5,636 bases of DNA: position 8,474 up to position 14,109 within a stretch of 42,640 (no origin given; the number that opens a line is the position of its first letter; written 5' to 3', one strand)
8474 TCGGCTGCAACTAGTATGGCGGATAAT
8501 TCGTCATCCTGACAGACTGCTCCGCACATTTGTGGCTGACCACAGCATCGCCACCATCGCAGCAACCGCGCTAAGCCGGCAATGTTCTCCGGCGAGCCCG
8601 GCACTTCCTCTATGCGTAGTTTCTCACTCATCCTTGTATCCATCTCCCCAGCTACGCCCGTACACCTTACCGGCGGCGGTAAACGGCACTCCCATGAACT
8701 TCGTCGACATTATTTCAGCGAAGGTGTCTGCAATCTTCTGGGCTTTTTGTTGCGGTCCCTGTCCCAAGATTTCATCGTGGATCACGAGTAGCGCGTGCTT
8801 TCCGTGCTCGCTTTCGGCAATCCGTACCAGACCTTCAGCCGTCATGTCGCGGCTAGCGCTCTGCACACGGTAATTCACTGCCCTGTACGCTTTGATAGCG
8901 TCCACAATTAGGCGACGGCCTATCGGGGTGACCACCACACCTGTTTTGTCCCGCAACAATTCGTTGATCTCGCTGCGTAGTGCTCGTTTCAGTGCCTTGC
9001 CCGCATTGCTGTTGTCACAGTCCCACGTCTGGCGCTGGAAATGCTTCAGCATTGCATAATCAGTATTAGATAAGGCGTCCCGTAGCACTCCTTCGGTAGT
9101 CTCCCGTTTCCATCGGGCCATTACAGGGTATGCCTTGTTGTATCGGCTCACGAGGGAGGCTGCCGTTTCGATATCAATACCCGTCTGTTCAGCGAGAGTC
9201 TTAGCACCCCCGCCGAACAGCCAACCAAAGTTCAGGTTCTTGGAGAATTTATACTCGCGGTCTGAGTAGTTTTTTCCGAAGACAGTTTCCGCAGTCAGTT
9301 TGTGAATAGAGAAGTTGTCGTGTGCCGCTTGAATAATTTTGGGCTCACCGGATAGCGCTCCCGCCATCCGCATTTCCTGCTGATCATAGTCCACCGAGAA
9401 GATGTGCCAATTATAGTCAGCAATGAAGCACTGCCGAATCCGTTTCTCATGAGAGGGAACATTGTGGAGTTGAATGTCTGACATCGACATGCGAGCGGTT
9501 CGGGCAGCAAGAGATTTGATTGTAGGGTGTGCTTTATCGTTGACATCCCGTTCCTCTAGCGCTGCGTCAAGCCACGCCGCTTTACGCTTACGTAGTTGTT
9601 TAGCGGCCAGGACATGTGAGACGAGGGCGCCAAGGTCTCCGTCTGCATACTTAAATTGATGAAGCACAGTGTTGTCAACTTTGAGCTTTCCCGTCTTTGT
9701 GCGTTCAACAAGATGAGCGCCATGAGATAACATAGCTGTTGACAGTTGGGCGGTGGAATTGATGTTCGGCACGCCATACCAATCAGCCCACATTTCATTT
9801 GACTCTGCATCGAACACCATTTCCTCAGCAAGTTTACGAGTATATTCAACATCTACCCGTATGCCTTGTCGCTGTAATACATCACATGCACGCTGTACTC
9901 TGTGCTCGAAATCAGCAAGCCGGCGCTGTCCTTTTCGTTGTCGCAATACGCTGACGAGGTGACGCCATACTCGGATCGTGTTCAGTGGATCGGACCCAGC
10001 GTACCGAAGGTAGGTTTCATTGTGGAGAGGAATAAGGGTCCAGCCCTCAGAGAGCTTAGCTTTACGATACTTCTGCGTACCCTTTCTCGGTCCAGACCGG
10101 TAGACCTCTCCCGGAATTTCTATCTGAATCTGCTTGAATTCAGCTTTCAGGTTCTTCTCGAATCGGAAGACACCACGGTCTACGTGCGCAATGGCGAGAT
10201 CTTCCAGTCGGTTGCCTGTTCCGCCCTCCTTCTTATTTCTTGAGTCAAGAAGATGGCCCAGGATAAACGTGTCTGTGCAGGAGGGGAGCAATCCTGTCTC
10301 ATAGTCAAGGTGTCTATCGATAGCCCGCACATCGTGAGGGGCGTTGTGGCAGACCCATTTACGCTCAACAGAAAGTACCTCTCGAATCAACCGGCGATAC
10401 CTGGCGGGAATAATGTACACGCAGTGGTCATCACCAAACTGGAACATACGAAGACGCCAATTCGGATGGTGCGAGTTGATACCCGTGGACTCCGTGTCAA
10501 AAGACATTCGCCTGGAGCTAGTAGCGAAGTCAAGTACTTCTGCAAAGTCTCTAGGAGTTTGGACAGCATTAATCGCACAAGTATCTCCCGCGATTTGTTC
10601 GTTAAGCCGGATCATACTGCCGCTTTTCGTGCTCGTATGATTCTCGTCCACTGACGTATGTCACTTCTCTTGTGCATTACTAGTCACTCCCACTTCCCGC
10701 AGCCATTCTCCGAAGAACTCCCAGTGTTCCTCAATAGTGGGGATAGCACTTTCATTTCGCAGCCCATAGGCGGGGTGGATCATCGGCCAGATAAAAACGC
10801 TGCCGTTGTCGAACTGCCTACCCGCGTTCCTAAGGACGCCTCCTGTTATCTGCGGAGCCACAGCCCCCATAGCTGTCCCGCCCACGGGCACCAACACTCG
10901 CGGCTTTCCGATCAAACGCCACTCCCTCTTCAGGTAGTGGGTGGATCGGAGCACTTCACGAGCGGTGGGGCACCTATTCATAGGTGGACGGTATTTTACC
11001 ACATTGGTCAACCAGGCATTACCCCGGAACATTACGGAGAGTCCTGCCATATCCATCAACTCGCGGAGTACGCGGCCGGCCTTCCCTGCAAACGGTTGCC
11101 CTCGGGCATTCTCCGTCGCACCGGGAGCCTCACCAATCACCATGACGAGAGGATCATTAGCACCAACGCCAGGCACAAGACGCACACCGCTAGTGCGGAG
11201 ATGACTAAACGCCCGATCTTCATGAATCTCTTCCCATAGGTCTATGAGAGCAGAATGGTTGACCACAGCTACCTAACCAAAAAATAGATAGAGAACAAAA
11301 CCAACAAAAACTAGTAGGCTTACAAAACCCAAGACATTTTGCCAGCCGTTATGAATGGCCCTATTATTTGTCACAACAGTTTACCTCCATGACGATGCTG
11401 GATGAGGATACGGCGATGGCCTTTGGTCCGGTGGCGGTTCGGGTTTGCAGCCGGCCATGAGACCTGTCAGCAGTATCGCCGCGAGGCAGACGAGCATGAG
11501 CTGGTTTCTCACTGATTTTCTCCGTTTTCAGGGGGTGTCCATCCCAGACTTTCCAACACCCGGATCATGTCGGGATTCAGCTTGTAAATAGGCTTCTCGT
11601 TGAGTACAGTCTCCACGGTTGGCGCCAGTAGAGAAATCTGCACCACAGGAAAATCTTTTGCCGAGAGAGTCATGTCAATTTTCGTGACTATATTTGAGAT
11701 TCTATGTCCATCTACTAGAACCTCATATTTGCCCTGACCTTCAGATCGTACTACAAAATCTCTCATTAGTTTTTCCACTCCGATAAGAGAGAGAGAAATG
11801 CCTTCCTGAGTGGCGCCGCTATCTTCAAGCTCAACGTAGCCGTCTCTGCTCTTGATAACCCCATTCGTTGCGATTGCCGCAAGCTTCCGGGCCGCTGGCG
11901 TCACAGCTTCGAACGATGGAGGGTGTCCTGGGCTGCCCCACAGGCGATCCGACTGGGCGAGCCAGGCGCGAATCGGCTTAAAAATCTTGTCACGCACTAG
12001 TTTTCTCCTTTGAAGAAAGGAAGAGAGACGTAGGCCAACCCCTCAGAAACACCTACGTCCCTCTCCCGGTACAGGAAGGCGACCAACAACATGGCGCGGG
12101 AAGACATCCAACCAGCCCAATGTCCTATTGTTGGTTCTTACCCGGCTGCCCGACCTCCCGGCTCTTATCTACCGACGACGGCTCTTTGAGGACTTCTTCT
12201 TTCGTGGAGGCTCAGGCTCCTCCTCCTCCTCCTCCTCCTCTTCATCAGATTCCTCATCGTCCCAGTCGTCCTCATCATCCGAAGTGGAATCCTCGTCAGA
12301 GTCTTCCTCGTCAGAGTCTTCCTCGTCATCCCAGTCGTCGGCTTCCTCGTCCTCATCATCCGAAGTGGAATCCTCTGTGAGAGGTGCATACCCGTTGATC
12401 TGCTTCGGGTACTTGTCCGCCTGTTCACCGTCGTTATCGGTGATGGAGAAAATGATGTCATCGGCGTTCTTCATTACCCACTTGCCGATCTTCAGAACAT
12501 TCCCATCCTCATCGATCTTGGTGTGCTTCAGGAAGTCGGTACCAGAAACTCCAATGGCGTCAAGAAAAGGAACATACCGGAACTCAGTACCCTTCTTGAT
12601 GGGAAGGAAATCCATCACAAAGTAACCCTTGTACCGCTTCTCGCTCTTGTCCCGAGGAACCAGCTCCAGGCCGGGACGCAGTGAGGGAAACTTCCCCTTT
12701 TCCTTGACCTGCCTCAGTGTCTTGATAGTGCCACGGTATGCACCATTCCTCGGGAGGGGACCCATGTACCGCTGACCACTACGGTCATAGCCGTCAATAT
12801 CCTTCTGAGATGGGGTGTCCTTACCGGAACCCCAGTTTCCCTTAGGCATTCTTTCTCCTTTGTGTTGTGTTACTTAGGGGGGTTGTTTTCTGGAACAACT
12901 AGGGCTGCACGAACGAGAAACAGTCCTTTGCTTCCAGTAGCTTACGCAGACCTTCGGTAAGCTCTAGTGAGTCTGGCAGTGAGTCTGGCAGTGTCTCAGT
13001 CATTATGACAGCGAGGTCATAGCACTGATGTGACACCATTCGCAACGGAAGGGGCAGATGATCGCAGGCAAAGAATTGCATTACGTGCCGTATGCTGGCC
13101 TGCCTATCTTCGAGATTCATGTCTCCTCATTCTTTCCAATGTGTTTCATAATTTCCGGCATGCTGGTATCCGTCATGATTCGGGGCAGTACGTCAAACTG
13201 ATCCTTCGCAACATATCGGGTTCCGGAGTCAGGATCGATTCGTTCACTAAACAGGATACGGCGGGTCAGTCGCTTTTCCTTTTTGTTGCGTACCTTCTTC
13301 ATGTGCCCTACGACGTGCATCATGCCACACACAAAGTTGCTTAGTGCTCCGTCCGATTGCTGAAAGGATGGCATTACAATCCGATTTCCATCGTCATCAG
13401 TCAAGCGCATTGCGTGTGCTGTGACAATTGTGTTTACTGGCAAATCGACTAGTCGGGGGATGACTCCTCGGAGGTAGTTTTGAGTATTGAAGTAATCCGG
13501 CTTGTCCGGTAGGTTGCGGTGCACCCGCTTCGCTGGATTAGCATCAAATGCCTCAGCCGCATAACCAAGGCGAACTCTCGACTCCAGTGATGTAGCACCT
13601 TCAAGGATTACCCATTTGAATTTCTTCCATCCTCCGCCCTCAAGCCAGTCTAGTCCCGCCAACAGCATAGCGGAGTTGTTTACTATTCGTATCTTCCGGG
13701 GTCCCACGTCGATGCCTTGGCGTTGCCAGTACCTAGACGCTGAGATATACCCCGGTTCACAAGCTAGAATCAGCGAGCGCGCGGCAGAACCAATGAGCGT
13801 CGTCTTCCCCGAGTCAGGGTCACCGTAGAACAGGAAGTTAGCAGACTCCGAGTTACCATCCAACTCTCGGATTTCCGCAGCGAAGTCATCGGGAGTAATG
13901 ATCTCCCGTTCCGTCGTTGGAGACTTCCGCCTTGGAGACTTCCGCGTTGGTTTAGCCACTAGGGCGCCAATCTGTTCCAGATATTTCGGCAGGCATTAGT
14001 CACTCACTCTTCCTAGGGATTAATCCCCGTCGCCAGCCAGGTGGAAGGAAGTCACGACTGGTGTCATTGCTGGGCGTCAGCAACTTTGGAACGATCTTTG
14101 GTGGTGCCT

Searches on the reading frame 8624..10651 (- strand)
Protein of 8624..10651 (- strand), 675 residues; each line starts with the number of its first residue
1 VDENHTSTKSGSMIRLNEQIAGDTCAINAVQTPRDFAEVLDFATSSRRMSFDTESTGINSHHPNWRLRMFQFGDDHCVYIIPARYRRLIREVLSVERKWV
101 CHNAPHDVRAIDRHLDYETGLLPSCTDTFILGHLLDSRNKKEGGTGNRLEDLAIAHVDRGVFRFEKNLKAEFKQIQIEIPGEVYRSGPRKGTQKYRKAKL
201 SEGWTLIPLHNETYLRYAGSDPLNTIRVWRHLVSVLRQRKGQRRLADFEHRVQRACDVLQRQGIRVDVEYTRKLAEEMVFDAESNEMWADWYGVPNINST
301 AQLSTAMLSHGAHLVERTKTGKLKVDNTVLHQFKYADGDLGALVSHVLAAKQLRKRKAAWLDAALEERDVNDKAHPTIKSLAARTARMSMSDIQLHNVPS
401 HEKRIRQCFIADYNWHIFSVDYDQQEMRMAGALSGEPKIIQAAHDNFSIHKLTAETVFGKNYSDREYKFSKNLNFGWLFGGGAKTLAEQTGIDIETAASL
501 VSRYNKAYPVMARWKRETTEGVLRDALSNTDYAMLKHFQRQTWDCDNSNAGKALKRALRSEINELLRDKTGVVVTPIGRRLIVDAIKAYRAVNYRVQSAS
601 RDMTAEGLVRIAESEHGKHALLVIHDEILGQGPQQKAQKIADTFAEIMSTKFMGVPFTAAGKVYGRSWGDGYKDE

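Call 14: search_protein_families(library=pfam, proteins=[window:8624-10651:-], max_evalue=0.01)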
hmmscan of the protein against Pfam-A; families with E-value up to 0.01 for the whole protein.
window:8624-10651:- (675 aa): 2 families
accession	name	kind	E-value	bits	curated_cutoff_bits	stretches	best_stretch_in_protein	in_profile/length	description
PF00476.26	DNA_pol_A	-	9.5e-50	170.1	34.3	1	295-669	30-380/381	DNA polymerase family A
PF01612.26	DNA_pol_A_exo1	-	7.7e-07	29.5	23.6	1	29-118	3-98/173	3'-5' exonuclease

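Call 19: find_homologous_proteins(query=window:8624-10651:-, max_evalue=1e-30)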
Query window:8624-10651:- (675 aa): 115 proteins with E <= 1e-30 among 8000 candidates.
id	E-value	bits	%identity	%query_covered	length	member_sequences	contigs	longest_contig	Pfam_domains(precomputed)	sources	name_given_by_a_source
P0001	0.0e+0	1397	100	90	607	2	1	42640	PF00476.27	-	-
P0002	0.0e+0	1242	81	98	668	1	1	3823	PF01612.27,PF00476.27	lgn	-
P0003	6.6e-265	898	59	98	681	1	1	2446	PF01612.27,PF00476.27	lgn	-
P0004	2.2e-254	864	58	98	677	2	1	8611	PF01612.27,PF00476.27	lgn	-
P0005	4.1e-198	678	48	98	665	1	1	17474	PF01612.27,PF00476.27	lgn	-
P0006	5.4e-161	555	42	98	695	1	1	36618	PF01612.27,PF00476.27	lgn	-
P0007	5.8e-109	383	48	58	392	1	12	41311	PF01612.27,PF00476.27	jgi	jgi:DNA polymerase-1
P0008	3.4e-107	377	35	97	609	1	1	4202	PF01612.27,PF00476.27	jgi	-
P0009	1.2e-102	362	46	58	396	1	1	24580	PF01612.27,PF00476.27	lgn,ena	-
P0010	2.0e-102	362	46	58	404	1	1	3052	PF01612.27,PF00476.27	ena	-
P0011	8.3e-101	356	45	58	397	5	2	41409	PF01612.27,PF00476.27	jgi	jgi:DNA polymerase-1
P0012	1.5e-100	355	44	58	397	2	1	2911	PF01612.27,PF00476.27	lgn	-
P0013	1.6e-100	355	45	58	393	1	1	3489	PF01612.27,PF00476.27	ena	-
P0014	2.5e-100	355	44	58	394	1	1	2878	PF01612.27,PF00476.27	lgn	-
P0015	2.7e-100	355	44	58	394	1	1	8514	PF01612.27,PF00476.27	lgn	-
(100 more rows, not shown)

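Call 20: find_encoding_contigs(protein=P0002, flank=10000, max_places=4)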
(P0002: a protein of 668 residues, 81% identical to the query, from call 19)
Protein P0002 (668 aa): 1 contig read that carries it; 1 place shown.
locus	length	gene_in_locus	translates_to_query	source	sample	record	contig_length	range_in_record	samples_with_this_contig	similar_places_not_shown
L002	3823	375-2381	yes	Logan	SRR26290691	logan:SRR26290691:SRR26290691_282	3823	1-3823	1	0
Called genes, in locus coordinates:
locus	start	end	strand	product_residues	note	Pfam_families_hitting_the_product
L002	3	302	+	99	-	?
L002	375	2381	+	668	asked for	PF01612:DNA_pol_A_exo1 (weak), PF00476:DNA_pol_A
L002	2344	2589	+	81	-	-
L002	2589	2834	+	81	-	-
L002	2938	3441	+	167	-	-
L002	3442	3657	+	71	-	-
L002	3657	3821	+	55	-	?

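Call 21: find_encoding_contigs(protein=P0004, flank=10000, max_places=4)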
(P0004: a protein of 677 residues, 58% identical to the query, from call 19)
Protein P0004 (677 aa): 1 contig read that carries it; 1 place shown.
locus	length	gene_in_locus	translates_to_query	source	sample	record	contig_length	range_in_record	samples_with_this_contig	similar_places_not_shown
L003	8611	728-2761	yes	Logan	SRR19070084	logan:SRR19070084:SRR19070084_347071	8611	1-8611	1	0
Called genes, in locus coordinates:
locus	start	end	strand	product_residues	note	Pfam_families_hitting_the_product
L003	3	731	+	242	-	?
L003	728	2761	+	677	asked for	PF01612:DNA_pol_A_exo1 (weak), PF00476:DNA_pol_A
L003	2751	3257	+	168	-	PF00383:dCMP_cyt_deam_1, PF14437:MafB19-deam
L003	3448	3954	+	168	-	-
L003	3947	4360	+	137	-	-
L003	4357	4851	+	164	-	-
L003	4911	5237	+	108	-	-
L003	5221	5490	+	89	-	-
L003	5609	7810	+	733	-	PF09250:Prim-Pol, PF08706:D5_N, PF19263:DUF5906, PF03288:Pox_D5 (weak)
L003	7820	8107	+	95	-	-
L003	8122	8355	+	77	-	-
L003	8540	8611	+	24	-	?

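Call 22: find_encoding_contigs(protein=P0005, flank=10000, max_places=4)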
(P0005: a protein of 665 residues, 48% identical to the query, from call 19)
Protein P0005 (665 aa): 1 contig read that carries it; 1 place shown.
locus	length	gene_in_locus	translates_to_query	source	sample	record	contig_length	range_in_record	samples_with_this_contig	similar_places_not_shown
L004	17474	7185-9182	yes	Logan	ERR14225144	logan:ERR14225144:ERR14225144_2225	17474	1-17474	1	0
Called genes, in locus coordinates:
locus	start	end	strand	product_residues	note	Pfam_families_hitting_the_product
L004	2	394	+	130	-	?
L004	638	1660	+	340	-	PF12705:PDDEXK_1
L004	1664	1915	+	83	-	-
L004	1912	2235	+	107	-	-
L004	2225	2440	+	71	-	-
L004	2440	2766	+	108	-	-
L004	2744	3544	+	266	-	PF13479:AAA_24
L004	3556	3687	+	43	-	-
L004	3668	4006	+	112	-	-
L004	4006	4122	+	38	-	-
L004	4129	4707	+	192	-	-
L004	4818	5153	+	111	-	-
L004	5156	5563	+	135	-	-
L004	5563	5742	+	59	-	-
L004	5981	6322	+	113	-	-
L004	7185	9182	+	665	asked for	PF01612:DNA_pol_A_exo1, PF00476:DNA_pol_A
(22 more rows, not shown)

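Call 23: find_encoding_contigs(protein=P0006, flank=10000, max_places=4)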
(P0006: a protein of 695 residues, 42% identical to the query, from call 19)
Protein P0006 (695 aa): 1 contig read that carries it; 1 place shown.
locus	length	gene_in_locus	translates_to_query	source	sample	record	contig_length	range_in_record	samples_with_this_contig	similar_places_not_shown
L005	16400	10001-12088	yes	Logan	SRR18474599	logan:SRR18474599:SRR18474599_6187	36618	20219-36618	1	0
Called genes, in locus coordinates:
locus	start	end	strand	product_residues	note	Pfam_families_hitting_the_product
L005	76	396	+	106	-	-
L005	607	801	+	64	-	-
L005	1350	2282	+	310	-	-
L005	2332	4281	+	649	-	PF00176:SNF2-rel_dom, PF00271:Helicase_C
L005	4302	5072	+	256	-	-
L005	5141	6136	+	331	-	PF12705:PDDEXK_1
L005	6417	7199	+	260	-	PF13479:AAA_24 (weak)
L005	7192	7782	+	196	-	-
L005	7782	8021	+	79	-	-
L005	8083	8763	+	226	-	PF00877:NLPC_P60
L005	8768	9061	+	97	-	-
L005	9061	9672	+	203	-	PF03167:UDG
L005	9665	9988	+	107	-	-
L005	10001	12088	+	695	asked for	PF01612:DNA_pol_A_exo1 (weak), PF00476:DNA_pol_A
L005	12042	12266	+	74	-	-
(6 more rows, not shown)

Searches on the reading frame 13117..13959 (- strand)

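Call 29: search_protein_families(library=pfam, proteins=[window:13117-13959:-], max_evalue=0.001)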
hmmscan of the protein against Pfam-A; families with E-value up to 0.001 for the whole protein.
window:13117-13959:- (280 aa): 1 family
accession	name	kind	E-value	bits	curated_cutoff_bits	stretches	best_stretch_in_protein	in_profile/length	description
PF13479.12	AAA_24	-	1.1e-08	35.6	27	1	40-237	3-175/195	AAA domain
